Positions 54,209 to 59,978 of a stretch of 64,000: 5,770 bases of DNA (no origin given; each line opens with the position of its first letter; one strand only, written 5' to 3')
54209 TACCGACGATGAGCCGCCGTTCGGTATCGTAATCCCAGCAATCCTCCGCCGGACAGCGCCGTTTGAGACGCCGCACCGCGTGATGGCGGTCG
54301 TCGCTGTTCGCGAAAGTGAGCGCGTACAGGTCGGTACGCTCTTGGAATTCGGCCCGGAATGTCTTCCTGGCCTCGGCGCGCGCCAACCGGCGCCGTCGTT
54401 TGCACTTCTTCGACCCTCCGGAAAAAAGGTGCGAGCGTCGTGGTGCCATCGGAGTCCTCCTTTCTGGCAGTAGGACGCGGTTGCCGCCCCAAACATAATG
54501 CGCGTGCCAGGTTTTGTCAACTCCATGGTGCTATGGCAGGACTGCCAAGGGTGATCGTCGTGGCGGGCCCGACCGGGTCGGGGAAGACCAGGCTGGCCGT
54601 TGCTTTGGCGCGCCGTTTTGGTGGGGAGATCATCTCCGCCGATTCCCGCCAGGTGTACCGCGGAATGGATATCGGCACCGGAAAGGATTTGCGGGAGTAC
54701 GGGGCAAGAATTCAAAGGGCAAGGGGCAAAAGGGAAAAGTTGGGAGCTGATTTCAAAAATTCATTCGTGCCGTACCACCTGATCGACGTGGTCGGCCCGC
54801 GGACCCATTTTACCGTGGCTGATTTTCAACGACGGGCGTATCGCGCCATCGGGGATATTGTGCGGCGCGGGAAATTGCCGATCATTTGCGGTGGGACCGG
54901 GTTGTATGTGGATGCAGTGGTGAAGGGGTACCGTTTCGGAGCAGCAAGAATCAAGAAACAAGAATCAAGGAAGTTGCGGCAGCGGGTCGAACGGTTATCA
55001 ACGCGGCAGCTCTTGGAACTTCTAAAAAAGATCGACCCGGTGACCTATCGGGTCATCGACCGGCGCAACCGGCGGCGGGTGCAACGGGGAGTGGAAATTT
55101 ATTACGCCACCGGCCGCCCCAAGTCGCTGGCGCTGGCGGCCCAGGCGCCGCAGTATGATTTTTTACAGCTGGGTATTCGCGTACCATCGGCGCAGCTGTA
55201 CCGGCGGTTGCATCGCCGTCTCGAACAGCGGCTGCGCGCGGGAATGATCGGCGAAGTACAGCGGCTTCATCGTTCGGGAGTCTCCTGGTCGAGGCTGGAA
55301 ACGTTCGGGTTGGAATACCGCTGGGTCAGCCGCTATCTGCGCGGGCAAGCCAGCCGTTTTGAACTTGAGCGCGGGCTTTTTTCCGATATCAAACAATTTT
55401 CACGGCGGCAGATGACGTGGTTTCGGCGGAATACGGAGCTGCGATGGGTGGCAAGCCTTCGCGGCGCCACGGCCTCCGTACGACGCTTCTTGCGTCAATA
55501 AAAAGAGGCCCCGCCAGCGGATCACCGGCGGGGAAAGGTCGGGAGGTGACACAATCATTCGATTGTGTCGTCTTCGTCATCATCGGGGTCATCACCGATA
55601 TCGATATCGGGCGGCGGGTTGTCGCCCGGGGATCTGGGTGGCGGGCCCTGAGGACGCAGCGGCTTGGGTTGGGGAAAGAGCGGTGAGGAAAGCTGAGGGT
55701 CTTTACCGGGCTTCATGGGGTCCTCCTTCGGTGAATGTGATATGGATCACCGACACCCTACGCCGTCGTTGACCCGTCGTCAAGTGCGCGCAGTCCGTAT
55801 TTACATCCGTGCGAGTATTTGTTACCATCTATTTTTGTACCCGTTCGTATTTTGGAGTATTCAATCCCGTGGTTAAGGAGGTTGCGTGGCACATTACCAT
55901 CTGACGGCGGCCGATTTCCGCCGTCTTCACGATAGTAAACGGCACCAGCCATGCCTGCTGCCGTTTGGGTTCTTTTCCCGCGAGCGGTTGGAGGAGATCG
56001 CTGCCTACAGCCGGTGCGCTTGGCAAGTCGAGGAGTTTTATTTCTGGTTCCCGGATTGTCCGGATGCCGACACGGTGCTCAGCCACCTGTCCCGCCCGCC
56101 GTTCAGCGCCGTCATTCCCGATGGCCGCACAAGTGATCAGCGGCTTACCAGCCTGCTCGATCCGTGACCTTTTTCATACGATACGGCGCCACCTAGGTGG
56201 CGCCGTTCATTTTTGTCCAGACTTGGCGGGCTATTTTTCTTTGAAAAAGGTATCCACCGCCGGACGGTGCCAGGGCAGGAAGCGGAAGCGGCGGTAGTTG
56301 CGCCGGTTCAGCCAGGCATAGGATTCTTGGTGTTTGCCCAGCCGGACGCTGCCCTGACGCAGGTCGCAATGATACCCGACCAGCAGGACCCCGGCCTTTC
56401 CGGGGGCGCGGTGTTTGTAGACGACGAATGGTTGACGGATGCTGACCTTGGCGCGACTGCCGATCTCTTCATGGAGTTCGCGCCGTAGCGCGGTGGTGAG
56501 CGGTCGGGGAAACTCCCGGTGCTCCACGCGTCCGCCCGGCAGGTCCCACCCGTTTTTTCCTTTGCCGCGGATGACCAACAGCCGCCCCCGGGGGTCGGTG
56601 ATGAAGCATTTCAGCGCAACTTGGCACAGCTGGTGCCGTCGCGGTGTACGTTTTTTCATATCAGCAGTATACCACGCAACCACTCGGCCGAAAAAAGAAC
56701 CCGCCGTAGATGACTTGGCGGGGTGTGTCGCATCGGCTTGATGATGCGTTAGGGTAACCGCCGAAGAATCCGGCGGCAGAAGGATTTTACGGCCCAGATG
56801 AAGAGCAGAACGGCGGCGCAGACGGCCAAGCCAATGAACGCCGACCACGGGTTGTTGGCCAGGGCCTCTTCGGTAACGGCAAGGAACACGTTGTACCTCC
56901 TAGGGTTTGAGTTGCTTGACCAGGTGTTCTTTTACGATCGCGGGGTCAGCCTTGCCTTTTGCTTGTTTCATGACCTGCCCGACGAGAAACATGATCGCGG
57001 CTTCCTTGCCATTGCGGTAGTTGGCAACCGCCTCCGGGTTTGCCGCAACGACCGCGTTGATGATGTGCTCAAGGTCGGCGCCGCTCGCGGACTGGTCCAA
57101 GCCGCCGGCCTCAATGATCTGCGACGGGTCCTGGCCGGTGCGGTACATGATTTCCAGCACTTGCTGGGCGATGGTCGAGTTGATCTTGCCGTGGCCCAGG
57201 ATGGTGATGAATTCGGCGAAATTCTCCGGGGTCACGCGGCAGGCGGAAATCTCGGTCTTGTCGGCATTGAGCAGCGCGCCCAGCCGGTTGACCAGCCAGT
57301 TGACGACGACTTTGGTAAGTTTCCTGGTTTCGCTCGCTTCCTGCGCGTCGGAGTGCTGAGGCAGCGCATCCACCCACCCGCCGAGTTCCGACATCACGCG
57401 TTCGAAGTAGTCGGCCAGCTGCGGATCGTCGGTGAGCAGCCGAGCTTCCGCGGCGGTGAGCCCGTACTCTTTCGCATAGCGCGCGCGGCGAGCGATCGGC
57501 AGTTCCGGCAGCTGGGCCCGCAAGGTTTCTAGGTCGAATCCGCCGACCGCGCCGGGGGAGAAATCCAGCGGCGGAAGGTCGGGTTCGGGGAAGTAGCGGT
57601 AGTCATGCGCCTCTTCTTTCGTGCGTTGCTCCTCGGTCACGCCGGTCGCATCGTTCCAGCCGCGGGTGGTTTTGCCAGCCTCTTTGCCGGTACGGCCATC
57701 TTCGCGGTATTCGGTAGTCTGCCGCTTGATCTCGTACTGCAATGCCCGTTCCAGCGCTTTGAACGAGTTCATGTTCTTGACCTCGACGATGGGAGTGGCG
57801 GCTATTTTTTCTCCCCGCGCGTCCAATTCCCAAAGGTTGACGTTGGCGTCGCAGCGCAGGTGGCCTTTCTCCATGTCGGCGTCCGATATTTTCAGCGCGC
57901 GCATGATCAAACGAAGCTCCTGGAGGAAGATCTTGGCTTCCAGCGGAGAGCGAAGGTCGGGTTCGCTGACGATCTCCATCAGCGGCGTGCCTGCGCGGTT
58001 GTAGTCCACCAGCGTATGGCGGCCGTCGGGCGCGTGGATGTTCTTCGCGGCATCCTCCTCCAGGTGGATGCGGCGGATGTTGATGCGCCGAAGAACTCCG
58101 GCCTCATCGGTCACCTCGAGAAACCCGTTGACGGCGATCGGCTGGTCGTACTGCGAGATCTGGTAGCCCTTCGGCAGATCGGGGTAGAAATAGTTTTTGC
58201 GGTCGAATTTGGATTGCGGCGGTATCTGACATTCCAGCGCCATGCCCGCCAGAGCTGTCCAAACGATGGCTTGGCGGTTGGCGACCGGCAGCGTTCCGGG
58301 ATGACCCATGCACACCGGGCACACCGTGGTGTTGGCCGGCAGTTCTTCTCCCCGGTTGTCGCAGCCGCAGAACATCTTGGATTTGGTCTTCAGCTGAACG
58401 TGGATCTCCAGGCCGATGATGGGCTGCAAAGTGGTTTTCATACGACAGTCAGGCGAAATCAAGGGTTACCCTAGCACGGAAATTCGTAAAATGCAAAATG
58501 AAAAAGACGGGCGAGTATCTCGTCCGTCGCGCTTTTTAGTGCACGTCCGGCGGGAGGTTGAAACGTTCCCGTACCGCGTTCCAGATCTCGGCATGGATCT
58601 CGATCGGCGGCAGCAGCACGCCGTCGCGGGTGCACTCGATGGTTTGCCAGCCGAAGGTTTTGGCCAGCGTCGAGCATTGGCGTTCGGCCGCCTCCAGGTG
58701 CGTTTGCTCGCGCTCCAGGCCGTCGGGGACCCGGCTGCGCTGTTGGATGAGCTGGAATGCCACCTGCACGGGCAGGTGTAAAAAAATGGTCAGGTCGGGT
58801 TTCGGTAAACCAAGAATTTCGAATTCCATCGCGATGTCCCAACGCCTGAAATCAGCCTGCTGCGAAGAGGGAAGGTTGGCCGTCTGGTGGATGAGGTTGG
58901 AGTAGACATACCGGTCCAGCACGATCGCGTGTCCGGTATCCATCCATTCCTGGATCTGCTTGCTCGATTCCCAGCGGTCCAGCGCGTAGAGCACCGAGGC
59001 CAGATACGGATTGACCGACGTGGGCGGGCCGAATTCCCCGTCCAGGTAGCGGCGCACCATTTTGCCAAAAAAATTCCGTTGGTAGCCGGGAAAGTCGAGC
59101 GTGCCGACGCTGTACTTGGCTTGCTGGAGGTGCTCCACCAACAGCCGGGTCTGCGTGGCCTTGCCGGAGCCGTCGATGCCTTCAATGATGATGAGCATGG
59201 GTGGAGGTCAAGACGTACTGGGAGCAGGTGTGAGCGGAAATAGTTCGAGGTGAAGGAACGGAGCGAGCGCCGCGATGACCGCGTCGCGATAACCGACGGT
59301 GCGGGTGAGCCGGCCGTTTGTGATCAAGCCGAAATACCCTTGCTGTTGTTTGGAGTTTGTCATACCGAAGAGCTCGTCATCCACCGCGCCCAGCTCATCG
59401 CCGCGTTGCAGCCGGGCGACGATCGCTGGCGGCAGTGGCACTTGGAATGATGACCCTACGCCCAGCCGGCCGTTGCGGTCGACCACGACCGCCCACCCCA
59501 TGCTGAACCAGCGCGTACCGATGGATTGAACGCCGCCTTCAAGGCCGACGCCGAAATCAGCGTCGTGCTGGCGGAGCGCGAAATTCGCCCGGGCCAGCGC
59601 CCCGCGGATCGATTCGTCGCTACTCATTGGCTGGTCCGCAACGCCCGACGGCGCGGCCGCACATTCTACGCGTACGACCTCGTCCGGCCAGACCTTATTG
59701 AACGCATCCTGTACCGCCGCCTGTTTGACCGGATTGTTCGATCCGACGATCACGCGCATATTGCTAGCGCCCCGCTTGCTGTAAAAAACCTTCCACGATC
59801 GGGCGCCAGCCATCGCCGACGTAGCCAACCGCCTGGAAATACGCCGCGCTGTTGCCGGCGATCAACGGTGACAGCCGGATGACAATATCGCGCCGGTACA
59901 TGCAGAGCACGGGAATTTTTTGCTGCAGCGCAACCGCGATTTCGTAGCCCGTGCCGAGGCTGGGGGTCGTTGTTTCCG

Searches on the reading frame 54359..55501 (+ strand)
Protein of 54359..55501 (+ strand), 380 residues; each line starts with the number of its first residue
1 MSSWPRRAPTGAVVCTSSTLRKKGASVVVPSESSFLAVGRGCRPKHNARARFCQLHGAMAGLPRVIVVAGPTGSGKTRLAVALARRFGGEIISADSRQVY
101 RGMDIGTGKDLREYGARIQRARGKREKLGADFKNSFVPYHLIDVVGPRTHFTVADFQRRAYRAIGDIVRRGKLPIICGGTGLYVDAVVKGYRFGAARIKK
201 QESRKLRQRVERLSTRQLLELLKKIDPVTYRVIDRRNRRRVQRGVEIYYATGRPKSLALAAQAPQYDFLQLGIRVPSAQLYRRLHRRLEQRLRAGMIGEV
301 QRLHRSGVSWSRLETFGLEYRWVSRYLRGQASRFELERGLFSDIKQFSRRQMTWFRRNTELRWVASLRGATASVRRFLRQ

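Call 84: search_protein_families(library=pfam, proteins=[window:54359-55501:+], max_evalue=0.001)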
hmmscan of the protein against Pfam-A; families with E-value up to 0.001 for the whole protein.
window:54359-55501:+ (380 aa): 6 families
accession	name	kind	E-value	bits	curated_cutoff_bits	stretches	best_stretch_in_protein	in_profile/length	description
PF01715.23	IPPT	-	2e-60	204.9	23.6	1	98-357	1-242/243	IPP transferase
PF01745.22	IPT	-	1.7e-06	28.1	20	1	64-113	2-51/233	Isopentenyl transferase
PF13671.12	AAA_33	-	0.00015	22.5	27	1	65-108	1-45/143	AAA domain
PF13238.12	AAA_18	-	0.00016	22.5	29.4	0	66-101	1-33/128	AAA domain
PF13191.12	AAA_16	-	0.00019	22.4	32.6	1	55-90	16-51/167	AAA ATPase domain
PF13401.12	AAA_22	-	0.00065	20.4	27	0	64-98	6-36/130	AAA domain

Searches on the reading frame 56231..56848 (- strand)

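Call 84: search_protein_families(library=pfam, proteins=[window:56231-56848:-], max_evalue=0.001)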
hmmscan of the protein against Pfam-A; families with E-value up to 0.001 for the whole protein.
window:56231-56848:- (205 aa): 1 family
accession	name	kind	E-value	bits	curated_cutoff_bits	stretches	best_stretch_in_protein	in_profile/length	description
PF00293.34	NUDIX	-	1.4e-11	45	21.1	1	77-199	4-132/134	NUDIX domain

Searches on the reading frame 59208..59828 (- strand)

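Call 84: search_protein_families(library=pfam, proteins=[window:59208-59828:-], max_evalue=0.001)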
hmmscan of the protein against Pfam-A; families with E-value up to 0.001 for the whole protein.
window:59208-59828:- (206 aa): 1 family
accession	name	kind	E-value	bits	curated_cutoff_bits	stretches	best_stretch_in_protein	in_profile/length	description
PF01931.24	NTPase_I-T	-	6.1e-55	185.9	25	1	29-192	1-162/162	Protein of unknown function DUF84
